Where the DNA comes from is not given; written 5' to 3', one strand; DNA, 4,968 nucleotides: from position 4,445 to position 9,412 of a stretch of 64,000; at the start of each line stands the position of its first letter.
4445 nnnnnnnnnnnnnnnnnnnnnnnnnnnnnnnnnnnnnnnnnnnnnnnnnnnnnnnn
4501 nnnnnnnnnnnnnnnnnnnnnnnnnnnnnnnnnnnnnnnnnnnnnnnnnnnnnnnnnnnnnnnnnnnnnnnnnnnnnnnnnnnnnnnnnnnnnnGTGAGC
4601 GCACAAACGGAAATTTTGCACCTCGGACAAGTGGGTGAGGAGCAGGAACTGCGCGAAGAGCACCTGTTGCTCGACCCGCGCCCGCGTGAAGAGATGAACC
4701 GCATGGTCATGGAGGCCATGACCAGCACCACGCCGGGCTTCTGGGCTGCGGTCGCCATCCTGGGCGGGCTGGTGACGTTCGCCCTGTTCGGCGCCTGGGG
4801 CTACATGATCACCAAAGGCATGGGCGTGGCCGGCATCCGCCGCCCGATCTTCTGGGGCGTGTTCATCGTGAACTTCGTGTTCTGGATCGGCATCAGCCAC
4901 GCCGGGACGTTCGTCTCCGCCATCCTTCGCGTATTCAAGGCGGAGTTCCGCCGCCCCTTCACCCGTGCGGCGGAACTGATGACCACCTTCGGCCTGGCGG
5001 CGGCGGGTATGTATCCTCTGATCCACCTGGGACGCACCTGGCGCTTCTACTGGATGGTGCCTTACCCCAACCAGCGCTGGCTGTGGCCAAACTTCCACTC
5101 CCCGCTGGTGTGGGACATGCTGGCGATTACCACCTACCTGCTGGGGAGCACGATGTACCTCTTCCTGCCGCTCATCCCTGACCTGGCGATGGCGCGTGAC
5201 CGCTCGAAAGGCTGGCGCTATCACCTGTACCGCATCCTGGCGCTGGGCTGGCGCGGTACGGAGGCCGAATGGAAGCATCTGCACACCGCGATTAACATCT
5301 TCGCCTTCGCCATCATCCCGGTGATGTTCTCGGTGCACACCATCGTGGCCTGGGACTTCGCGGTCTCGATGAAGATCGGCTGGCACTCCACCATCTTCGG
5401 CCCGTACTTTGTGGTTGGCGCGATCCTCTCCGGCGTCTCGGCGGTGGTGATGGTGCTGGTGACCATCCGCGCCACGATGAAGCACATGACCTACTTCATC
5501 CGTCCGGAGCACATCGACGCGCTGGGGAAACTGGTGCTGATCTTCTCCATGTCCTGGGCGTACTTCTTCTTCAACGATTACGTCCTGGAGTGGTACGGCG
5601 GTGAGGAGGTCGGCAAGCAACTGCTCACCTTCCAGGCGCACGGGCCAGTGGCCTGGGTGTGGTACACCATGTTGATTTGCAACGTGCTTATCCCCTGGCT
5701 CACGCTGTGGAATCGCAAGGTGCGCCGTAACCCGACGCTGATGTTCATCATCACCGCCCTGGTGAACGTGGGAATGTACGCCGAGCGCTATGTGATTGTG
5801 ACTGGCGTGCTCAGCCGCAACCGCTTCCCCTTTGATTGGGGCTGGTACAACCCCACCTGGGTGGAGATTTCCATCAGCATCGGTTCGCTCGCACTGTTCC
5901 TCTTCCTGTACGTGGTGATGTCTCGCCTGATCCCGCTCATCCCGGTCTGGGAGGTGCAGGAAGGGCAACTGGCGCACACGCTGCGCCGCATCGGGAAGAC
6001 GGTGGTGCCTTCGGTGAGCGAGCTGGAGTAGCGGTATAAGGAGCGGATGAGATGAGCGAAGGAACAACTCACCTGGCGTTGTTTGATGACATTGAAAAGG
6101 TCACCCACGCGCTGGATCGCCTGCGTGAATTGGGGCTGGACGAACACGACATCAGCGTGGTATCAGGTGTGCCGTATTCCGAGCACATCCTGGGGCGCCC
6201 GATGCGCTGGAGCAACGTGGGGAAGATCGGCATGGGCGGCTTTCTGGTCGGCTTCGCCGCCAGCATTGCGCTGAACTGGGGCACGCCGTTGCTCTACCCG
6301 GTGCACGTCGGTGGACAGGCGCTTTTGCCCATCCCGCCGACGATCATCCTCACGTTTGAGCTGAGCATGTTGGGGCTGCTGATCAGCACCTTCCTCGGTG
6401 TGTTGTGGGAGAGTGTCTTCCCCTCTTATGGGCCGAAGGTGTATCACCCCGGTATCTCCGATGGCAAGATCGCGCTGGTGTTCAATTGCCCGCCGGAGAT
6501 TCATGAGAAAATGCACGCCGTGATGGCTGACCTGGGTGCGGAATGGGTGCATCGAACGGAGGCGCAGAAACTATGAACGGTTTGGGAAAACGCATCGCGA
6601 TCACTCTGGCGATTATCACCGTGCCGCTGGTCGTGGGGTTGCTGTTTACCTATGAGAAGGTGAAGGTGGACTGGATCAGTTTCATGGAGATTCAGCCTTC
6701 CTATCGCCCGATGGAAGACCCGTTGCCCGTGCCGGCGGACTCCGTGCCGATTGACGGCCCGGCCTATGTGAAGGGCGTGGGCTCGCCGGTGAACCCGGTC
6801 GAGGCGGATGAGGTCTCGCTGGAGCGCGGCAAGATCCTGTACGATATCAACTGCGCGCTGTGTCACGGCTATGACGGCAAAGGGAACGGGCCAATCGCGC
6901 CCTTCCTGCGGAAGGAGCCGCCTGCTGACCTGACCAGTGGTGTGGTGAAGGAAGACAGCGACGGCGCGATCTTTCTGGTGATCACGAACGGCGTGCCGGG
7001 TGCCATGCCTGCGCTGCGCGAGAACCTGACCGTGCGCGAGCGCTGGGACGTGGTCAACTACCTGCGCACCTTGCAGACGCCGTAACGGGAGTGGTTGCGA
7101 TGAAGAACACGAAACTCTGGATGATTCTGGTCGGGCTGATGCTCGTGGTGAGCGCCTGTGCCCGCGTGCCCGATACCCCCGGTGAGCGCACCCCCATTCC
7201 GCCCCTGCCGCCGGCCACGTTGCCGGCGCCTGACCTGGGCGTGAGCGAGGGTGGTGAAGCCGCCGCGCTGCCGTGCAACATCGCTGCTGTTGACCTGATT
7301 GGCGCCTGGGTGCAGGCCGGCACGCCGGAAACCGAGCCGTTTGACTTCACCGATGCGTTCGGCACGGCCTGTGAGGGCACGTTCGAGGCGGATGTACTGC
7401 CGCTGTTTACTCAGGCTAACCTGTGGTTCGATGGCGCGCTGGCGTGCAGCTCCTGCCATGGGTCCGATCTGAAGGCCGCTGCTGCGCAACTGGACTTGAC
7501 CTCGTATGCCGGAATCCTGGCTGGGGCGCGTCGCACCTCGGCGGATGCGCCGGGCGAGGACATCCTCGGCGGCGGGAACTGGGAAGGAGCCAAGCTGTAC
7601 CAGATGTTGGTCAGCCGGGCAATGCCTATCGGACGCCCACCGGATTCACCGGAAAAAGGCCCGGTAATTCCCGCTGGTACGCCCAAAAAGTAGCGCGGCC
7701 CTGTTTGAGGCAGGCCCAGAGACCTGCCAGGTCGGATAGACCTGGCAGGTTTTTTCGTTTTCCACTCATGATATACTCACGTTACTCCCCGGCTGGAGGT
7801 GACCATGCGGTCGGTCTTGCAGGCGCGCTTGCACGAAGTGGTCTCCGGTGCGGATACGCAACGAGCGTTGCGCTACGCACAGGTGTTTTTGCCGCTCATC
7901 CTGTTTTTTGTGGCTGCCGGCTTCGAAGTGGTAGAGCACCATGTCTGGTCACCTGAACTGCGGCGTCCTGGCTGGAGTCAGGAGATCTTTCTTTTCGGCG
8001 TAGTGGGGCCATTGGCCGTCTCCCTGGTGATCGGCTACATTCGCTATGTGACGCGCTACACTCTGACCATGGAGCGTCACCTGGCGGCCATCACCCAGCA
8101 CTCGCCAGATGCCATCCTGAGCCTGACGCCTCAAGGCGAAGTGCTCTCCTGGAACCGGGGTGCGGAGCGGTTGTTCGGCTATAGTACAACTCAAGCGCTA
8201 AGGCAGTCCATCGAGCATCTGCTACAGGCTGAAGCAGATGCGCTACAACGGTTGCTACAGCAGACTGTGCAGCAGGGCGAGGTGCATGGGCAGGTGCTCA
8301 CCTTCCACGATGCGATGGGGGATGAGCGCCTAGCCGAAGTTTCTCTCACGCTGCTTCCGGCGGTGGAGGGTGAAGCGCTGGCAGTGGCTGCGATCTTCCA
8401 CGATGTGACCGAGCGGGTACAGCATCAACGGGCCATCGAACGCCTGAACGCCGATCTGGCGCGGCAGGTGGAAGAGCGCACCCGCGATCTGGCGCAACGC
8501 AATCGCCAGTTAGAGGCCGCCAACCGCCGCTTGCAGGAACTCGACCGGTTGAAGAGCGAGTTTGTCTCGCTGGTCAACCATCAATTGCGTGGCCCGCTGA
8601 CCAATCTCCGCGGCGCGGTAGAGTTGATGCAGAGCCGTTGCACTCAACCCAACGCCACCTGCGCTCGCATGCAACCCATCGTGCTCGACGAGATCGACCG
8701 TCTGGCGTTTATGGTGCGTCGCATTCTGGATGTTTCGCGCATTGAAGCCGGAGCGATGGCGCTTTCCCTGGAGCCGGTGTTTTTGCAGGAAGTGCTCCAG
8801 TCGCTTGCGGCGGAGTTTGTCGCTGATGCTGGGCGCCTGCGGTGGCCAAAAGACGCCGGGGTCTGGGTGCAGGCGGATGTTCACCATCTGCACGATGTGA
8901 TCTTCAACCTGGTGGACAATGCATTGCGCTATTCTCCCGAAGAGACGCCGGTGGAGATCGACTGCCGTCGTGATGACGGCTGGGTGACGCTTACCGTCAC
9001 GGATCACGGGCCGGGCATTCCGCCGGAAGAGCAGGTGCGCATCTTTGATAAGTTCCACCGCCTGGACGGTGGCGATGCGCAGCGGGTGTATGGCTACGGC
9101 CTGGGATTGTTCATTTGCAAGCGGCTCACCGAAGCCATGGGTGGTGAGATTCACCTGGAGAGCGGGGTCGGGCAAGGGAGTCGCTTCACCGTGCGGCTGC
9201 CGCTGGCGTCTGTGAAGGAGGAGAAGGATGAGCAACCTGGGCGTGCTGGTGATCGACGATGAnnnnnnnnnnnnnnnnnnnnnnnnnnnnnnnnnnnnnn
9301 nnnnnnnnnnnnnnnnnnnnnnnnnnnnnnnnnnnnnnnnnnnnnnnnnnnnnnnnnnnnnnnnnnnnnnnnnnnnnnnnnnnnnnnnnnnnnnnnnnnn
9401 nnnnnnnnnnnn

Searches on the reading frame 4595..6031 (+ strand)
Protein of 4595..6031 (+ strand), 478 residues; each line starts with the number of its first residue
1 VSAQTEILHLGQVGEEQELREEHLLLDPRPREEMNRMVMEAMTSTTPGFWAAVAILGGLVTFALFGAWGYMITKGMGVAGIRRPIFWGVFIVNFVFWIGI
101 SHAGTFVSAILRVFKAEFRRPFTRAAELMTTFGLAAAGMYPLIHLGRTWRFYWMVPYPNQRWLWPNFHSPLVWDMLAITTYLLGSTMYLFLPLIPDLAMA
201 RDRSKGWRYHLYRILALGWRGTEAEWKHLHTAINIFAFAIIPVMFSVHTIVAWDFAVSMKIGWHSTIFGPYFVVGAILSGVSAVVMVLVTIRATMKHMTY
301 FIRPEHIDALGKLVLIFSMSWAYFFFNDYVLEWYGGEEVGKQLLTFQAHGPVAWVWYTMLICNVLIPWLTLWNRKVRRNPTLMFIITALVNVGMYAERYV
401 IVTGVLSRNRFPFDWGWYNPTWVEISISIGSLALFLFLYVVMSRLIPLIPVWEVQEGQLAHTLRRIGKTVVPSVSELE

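Call 6: search_protein_families(library=pfam, proteins=[window:4595-6031:+], max_evalue=0.01)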
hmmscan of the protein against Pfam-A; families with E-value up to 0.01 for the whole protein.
window:4595-6031:+ (478 aa): 1 family
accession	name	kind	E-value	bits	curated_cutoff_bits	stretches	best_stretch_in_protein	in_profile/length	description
PF03916.19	NrfD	-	3.2e-20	73.4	25.8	1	80-405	4-308/313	Polysulphide reductase, NrfD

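Call 7: search_protein_families(library=ncbifam, proteins=[window:4595-6031:+], max_evalue=0.01)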
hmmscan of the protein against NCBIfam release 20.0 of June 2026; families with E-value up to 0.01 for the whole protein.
window:4595-6031:+ (478 aa): 3 families
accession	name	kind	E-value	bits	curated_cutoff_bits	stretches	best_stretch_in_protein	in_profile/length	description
NF045798.1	DsrP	equivalog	3.6e-15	56.2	350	2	39-185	2-136/346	sulfate reduction electron transfer complex DsrMKJOP subunit DsrP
NF008133.1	PRK10881.1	equivalog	8.1e-10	38.7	450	1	53-451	16-376/377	Ni/Fe-hydrogenase cytochrome b subunit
NF041784.1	mnquin_red_QrcD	equivalog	5.5e-08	32.5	570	1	48-450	17-402/408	menaquinone reductase integral membrane subunit QrcD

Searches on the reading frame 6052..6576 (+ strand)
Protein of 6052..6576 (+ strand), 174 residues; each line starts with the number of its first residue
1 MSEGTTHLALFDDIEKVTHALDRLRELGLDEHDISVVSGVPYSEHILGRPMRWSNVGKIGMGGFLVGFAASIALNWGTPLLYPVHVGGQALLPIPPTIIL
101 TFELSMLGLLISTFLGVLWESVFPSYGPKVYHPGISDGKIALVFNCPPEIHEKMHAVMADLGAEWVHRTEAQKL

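Call 6: search_protein_families(library=pfam, proteins=[window:6052-6576:+], max_evalue=0.01)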
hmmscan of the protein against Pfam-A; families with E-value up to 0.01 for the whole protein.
window:6052-6576:+ (174 aa): 1 family
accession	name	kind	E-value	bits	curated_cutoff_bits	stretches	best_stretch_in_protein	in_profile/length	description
PF11821.13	ActD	-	1.9e-22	80.1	25.7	1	8-167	4-169/170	Alternative complex III, ActD subunit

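Call 7: search_protein_families(library=ncbifam, proteins=[window:6052-6576:+], max_evalue=0.01)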
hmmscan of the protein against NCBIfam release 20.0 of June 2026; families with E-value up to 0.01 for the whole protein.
window:6052-6576:+ (174 aa): 0 families

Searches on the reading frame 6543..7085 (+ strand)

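Call 6: search_protein_families(library=pfam, proteins=[window:6543-7085:+], max_evalue=0.01)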
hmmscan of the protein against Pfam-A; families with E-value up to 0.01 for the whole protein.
window:6543-7085:+ (180 aa): 2 families
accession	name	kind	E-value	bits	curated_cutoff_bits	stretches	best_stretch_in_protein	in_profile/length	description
PF13442.11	Cytochrome_CBB3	-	1.3e-11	45.1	27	1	93-174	3-68/68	Cytochrome C oxidase, cbb3-type, subunit III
PF00034.26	Cytochrom_C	-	4.8e-10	41.1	21.3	1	94-177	2-89/90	Cytochrome c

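Call 7: search_protein_families(library=ncbifam, proteins=[window:6543-7085:+], max_evalue=0.01)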
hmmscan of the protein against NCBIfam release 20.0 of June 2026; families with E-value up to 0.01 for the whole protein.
window:6543-7085:+ (180 aa): 7 families
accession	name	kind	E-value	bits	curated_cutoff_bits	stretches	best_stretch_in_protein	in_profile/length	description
NF011054.0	PRK14486.1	equivalog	1.9e-11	44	447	1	81-178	203-291/294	putative bifunctional cbb3-type cytochrome c oxidase subunit II/cytochrome c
TIGR04494.1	c550_PedF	equivalog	8.1e-08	32.2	122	1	83-178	40-131/133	cytochrome c-550 PedF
TIGR00782.1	ccoP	equivalog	8.1e-07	28.6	179.95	1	86-177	196-281/285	cytochrome-c oxidase, cbb3-type subunit III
NF033864.1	cytochrome579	equivalog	3.7e-06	26.8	280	1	67-177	26-139/179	cytochrome 579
NF050122.1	bc1_QcrC_actin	exception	7.6e-06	25.4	200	1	89-178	127-212/253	cytochrome bc1 complex diheme cytochrome c subunit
NF045930.1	Cytc6PetJCyano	equivalog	6.9e-05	22.8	135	1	92-174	27-102/110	cytochrome c6 PetJ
TIGR03872.1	cytochrome_MoxG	equivalog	0.00018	21.7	147.8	1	82-178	33-122/133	cytochrome c(L), periplasmic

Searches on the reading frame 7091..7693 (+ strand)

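Call 6: search_protein_families(library=pfam, proteins=[window:7091-7693:+], max_evalue=0.01)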
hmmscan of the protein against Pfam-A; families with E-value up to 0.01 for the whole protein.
window:7091-7693:+ (200 aa): 1 family
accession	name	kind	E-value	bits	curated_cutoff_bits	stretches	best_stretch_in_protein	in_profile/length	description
PF07635.16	PSCyt1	-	0.0095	17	22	0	119-151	1-31/59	Planctomycete cytochrome C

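Call 7: search_protein_families(library=ncbifam, proteins=[window:7091-7693:+], max_evalue=0.01)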
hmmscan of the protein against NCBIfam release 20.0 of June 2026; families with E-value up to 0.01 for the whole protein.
window:7091-7693:+ (200 aa): 1 family
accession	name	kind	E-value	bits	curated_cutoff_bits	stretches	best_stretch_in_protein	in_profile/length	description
NF045774.1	cytochro_C551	exception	0.0019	18.1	118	0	118-131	49-62/110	cytochrome c551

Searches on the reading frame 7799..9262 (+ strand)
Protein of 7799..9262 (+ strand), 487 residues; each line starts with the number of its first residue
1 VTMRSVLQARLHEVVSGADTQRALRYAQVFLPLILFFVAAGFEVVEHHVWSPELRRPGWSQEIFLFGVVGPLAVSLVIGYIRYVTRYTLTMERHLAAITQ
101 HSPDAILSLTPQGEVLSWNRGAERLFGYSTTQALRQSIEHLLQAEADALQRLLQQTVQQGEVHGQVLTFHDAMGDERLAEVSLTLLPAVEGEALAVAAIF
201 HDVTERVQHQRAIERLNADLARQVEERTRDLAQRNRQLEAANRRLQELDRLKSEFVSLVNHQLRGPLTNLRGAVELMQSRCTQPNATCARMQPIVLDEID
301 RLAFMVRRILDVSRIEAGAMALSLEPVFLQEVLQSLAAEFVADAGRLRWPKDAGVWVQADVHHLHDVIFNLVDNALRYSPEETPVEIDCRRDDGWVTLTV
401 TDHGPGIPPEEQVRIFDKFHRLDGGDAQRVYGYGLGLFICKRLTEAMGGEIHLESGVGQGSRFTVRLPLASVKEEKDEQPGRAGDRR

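Call 7: search_protein_families(library=ncbifam, proteins=[window:7799-9262:+], max_evalue=0.01)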
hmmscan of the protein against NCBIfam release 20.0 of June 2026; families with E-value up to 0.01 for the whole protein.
window:7799-9262:+ (487 aa): 85 families (the best 25 are shown)
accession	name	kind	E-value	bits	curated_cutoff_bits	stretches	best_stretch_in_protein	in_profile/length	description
NF046044.1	PnpS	equivalog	9.5e-59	199.3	400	2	245-468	163-390/390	two-component system histidine kinase PnpS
TIGR02966.1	phoR_proteo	equivalog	1.7e-56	191.6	334.2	2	244-467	106-333/333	phosphate regulon sensor histidine kinase PhoR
NF033092.0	HK_WalK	equivalog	2.9e-48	164.9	725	2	246-469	366-594/594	cell wall metabolism sensor histidine kinase WalK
TIGR02956.1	TMAO_torS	equivalog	2.4e-45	155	676.5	1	136-479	354-692/967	TMAO reductase system sensor histidine kinase/response regulator TorS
NF008468.0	PRK11360.1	equivalog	2.2e-41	141.9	646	2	229-475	375-614/616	two-component system sensor histidine kinase AtoS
NF040691.1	MtrAB_MtrB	equivalog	5.9e-41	141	450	1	235-471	254-494/507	MtrAB system histidine kinase MtrB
NF047874.1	MASE3_PAS_HK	subfamily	2.4e-39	135.7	560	1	91-478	263-634/655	MASE3 domain-containing sensor histidine kinase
NF006800.0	PRK09303.1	equivalog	1e-38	133.3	342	1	224-471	123-379/383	histidine kinase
NF041832.1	near_NosP_CTERM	subfamily_domain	2.3e-38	132.3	400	1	252-478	7-234/370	NahK/ErcS family hybrid sensor histidine kinase/response regulator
NF047465.1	hybrid_HK_LvrA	exception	1.3e-36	125.9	1200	1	207-474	161-428/819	hybrid histidine kinase/response regulator LvrA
TIGR01386.1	cztS_silS_copS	subfamily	1.7e-36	126.2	292.55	1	131-468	111-457/457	heavy metal sensor histidine kinase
NF008312.0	PRK11100.1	equivalog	6.1e-36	124.2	356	1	177-469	183-474/477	two-component system sensor histidine kinase CreC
NF041735.1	hist_kin_RppB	equivalog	3.6e-34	118.3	400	1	254-468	218-438/438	two-component system sensor histidine kinase RppB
NF038297.2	hybrid_HK_HrmK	equivalog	4.7e-34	118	725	1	210-479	195-467/607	hybrid histidine kinase/response regulator HrmK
NF041880.1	EPS_EpsF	equivalog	9.1e-34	116.8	900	1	245-468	267-492/492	response regulator EpsF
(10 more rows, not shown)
